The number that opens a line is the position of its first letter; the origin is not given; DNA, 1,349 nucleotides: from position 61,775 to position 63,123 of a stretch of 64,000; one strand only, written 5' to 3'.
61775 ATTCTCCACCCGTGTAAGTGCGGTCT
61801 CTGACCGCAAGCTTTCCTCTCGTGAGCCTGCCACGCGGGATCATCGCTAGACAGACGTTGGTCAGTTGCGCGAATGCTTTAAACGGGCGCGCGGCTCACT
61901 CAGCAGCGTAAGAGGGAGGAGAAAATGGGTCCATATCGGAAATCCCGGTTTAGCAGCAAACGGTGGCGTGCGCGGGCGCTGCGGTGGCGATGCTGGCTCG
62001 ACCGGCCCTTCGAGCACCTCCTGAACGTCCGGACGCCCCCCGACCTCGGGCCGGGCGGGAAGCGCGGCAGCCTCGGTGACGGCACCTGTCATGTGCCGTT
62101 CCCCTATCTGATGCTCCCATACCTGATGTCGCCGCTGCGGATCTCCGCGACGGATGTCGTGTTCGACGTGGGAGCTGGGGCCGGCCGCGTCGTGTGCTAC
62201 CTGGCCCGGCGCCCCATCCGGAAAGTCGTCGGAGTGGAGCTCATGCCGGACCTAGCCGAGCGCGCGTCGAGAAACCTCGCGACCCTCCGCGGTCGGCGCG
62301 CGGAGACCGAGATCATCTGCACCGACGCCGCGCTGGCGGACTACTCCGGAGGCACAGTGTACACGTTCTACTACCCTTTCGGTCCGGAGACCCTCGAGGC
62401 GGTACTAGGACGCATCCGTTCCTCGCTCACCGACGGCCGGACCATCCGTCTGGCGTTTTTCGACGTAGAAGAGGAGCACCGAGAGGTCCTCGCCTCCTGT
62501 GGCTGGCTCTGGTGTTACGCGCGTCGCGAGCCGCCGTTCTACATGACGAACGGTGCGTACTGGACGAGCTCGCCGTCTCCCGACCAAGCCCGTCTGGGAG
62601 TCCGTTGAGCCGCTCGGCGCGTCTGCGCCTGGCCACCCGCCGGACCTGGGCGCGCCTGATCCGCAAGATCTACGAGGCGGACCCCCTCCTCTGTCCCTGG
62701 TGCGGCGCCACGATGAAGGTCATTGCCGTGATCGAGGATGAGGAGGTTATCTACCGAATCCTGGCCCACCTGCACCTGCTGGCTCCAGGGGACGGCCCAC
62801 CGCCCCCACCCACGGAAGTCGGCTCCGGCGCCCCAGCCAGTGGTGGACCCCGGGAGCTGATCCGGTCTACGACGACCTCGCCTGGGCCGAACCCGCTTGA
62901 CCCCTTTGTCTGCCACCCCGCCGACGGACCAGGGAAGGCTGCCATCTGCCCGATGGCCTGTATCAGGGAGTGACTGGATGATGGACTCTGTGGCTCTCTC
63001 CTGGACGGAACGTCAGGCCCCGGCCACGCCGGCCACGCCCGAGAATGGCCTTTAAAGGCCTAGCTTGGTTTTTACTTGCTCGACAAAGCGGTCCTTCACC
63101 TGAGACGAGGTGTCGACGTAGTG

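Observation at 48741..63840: Three copies of the 5' end of the PrsT-like TPR gene bracket two ~7 kb cassettes: apparent serial island accretion at one site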

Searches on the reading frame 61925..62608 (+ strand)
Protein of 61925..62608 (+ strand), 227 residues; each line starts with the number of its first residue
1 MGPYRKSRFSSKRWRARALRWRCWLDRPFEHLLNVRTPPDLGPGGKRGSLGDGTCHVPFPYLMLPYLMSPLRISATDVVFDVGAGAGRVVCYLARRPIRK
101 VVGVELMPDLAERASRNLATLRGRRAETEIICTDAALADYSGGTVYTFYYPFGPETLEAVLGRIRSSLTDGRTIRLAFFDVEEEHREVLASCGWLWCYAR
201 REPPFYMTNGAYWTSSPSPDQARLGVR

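Call 11: search_protein_families(library=ncbifam, proteins=[window:61925-62608:+], max_evalue=0.001)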
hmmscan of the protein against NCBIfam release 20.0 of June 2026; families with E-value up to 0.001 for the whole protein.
window:61925-62608:+ (227 aa): 7 families
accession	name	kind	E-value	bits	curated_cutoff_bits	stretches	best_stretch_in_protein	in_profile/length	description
TIGR02469.1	CbiT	equivalog_domain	1.9e-05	24.9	78.3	1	67-136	11-79/124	precorrin-6Y C5,15-methyltransferase (decarboxylating) subunit CbiT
NF045667.1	MTase_DVU1556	equivalog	7.6e-05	22.3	155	1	71-126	18-76/213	DVU_1556 family methyltransferase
NF041081.1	prot_lys_mtase_Arch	equivalog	9.8e-05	22.5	200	1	73-174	7-106/142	protein-lysine N-methyltransferase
TIGR01444.1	fkbM_fam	subfamily_domain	0.00014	22.3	37.7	1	78-144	1-63/143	FkbM family methyltransferase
TIGR00080.1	pimt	equivalog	0.00014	21.8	159.05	1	67-122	69-126/216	protein-L-isoaspartate O-methyltransferase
NF041820.1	daptide_MTase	equivalog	0.00028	20.4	175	1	75-146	36-105/243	daptide-type RiPP biosynthesis methyltransferase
NF000499.2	Erm23S_rRNA_broad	equivalog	0.00067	19.1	212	1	68-120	16-67/244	23S ribosomal RNA methyltransferase Erm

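Call 15: search_protein_families(library=pfam, proteins=[window:61925-62608:+], max_evalue=0.05)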
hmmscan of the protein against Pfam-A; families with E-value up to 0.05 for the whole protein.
window:61925-62608:+ (227 aa): 7 families
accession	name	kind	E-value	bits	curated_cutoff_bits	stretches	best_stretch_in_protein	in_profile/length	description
PF13649.12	Methyltransf_25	-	2.2e-06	28.7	27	1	79-169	1-94/97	Methyltransferase domain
PF08241.18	Methyltransf_11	-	0.00017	22.6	21.2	1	81-136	2-52/95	Methyltransferase domain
PF01135.25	PCMT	-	0.00019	21.7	20.3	1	63-133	61-131/210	Protein-L-isoaspartate(D-aspartate) O-methyltransferase (PCMT)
PF08242.18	Methyltransf_12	-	0.00042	21.4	30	1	81-136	2-59/98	Methyltransferase domain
PF08123.19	DOT1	-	0.0008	19.4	23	1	67-122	34-90/205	Histone methylation protein DOT1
PF05891.18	Methyltransf_PK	-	0.024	14.6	27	1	74-130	54-108/218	AdoMet dependent proline di-methyltransferase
PF09924.15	LPG_synthase_C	-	0.049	13.1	27.5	0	116-194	14-93/298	Phosphatidylglycerol lysyltransferase, C-terminal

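Call 54: find_encoding_contigs(protein=window:61925-62608:+, flank=10000, max_places=10)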
Protein window:61925-62608:+ (227 aa): 1 contig read that carries it; 1 place shown.
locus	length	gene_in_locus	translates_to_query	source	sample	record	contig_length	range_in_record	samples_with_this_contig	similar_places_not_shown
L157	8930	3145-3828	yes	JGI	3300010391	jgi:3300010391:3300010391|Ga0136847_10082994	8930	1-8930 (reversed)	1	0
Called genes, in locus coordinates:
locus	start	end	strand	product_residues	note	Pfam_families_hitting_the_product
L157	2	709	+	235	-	?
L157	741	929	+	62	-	-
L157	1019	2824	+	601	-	PF00221:Lyase_aromatic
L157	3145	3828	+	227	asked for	PF13649:Methyltransf_25 (weak)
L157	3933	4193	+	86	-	-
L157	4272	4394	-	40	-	-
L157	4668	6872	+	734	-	-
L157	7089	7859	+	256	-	PF07589:PEP_exosort_dom (weak)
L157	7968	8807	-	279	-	PF00041:fn3 (weak), PF18998:Flg_new_2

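Call 57: search_protein_families(library=ncbifam, proteins=[L157:4668-6872:+, L157:7089-7859:+], max_evalue=0.000001)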
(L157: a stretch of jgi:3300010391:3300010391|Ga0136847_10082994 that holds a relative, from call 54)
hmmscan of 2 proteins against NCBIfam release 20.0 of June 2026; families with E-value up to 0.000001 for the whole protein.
L157:4668-6872:+ (734 aa): 29 families (the best 25 are shown)
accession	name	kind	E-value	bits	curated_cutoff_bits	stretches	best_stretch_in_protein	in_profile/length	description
TIGR02917.1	PEP_TPR_lipo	equivalog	8.3e-100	335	312.2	3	489-714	676-898/899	XrtA/PEP-CTERM system TPR-repeat protein PrsT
NF040959.1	MamA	equivalog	1.1e-59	201.4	200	6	38-203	35-200/204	magnetosome protein MamA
TIGR02521.1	type_IV_pilW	equivalog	5.5e-51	173.4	154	3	552-713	33-195/234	type IV pilus biogenesis/stability protein PilW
NF033762.1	social_mot_Tgl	equivalog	5.5e-39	134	225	3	564-712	45-195/252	social motility TPR repeat lipoprotein Tgl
NF033920.0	C39_PA2778_fam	equivalog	3.8e-34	118.3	150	1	563-648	169-253/255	PA2778 family cysteine peptidase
NF033758.1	gliding_GltE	equivalog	2.4e-32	112.4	225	3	518-641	224-347/411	adventurous gliding motility TPR repeat lipoprotein GltE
NF052415.1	T3SS_chap_SctY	equivalog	9e-30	103.3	70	1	250-339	12-104/106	type III secretion apparatus assembly chaperone SctY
TIGR02552.1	LcrH_SycD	equivalog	2.8e-28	98.3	104.8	0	277-379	17-119/136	SycD/LcrH family type III secretion system chaperone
NF047371.1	FlcA_CTERM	equivalog_domain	2.3e-26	92.5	300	1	529-717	326-537/646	periplasmic flagellar collar protein FlcA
NF047507.1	TPR_BatC_Lepto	exception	6.8e-26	91.1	175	0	563-630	71-142/214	TPR repeat-containing protein BatC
TIGR00540.1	TPR_hemY_coli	hypoth_equivalog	4.8e-25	88.1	142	0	155-232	305-381/385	heme biosynthesis-associated TPR protein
NF052400.1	M48_BAM_BepA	equivalog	5.9e-23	81.4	570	0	159-307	292-438/483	beta-barrel assembly-enhancing protease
NF008757.0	PRK11788.1-5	equivalog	2.7e-22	79.5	363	0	553-705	183-334/388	lipopolysaccharide assembly protein LapB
NF008756.0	PRK11788.1-4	equivalog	1.4e-19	70.4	474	0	533-582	197-246/389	lipopolysaccharide assembly protein LapB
NF008520.0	PRK11447.1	equivalog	1.1e-17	63.2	858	0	508-613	595-700/1157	cellulose synthase complex outer membrane protein BcsC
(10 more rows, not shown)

L157:7089-7859:+ (256 aa): 1 family
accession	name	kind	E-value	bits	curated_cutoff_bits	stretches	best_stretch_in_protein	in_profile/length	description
NF045504.1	Xrt_dep_XDD4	subfamily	4.2e-62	209.6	40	1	18-224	4-200/202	XDD4 family exosortase-dependent surface protein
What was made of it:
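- On PrsT (TIGR02917, XrtA/PEP-CTERM system TPR-repeat protein): Full copy C (L157 4668-6872, 734 aa) scores 335 bits against a cut-off of 312.2 (call 57).
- On PrsT (TIGR02917): An XDD4 exosortase-dependent surface protein lies directly downstream (call 57).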

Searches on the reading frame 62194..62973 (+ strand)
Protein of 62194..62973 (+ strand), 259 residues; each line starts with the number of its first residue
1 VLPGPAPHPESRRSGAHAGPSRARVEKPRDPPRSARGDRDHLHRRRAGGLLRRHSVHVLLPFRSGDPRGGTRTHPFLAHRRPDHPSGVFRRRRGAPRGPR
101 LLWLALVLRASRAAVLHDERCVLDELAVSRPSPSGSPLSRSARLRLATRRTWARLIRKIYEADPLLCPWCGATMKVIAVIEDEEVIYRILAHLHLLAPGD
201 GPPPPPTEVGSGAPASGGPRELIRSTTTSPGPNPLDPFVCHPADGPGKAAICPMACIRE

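Call 11: search_protein_families(library=ncbifam, proteins=[window:62194-62973:+], max_evalue=0.001)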
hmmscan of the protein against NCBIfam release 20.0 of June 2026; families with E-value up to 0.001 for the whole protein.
window:62194-62973:+ (259 aa): 1 family
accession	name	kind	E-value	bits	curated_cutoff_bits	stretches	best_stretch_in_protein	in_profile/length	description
NF052416.1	ISCR_clade_Ia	exception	7.5e-05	21.4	925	1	150-193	444-487/509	ISCR element clade Ia family transposase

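Call 15: search_protein_families(library=pfam, proteins=[window:62194-62973:+], max_evalue=0.05)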
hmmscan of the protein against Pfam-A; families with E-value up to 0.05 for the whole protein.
window:62194-62973:+ (259 aa): 0 families

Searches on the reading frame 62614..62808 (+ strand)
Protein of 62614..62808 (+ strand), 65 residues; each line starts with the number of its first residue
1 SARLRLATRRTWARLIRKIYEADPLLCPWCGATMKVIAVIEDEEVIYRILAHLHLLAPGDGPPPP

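Call 60: search_dna_similar(query=window:62614-62808:+, collection=plasmids, mode=protein, max_evalue=0.001, max_rows=12)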
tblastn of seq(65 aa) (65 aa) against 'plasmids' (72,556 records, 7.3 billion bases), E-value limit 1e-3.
Records with a match: 95; places in all: 163; records where one place covers at least 80% of the query: 0.
Best place of each record, by identity: <60% 95.
By first word of the organism name: Pseudomonas 14; uncultured 8; Comamonas 8; Klebsiella 8; Enterobacter 7; Providencia 7; Paenarthrobacter 4; Aeromonas 3; Acidovorax 3; Escherichia 3; and 24 more.
By predicted mobility (MOB-suite, as given by PLSDB): conjugative 65; non-mobilizable 19; mobilizable 11.
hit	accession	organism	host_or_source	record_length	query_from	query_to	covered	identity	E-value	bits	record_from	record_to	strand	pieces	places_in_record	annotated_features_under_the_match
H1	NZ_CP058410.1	Trichlorobacter lovleyi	whole genome,river sediment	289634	18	65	74%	50.9%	7e-8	54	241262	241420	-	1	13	transposase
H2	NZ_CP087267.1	Aeromonas veronii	hospital sewage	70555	18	63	71%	48.1%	1e-6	50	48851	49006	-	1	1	transposase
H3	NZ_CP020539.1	Sphingobium herbicidovorans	cell culture,soil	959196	18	63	71%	44.2%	4e-5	46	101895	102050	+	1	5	none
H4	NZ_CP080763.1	Diaphorobacter sp. MNS-0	mixed culture,waste water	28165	18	63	71%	44.2%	5e-5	45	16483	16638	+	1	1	IS91 family transposase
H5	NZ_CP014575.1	Paenarthrobacter ureafaciens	cell culture,Soil cores containing the ...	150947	18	63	71%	44.2%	6e-5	45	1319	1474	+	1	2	none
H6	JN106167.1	uncultured bacterium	-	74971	18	63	71%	44.2%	6e-5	45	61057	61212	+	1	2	tnpA: ISPps1 family transposase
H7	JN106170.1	uncultured bacterium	-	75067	18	63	71%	44.2%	6e-5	45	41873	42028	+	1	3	tnpA: ISPps1 family transposase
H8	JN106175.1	uncultured bacterium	-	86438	18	63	71%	44.2%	6e-5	45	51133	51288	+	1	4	tnpA: ISPps1 family transposase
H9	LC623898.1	uncultured bacterium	-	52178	18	63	71%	44.2%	6e-5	45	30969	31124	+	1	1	IS91-like element ISPps1 family transposase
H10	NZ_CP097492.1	Pseudomonas sp. BYT-5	wastewater treatment tank,soil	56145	18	63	71%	44.2%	6e-5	45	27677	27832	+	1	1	IS91-like element ISPps1 family transposase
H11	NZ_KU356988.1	Variovorax paradoxus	-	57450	18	63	71%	44.2%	6e-5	45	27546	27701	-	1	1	IS91-like element ISPps1 family transposase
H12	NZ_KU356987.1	Variovorax paradoxus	-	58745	18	63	71%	44.2%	6e-5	45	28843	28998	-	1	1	IS91-like element ISPps1 family transposase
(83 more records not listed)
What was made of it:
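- An IS91 stump lies near C (call 60).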

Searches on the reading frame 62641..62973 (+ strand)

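Call 59: search_protein_families(library=ncbifam, proteins=[window:62641-62973:+], max_evalue=0.1)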
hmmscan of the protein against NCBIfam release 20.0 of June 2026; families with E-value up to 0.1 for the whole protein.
window:62641-62973:+ (110 aa): 2 families
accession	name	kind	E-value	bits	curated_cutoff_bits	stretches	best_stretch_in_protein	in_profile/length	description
NF052416.1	ISCR_clade_Ia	exception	6.6e-05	21.6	925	1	2-44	445-487/509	ISCR element clade Ia family transposase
NF033497.1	rubre_like_arch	subfamily_domain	0.097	12.4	32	0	14-31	15-32/34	rubrerythrin-like domain-containing protein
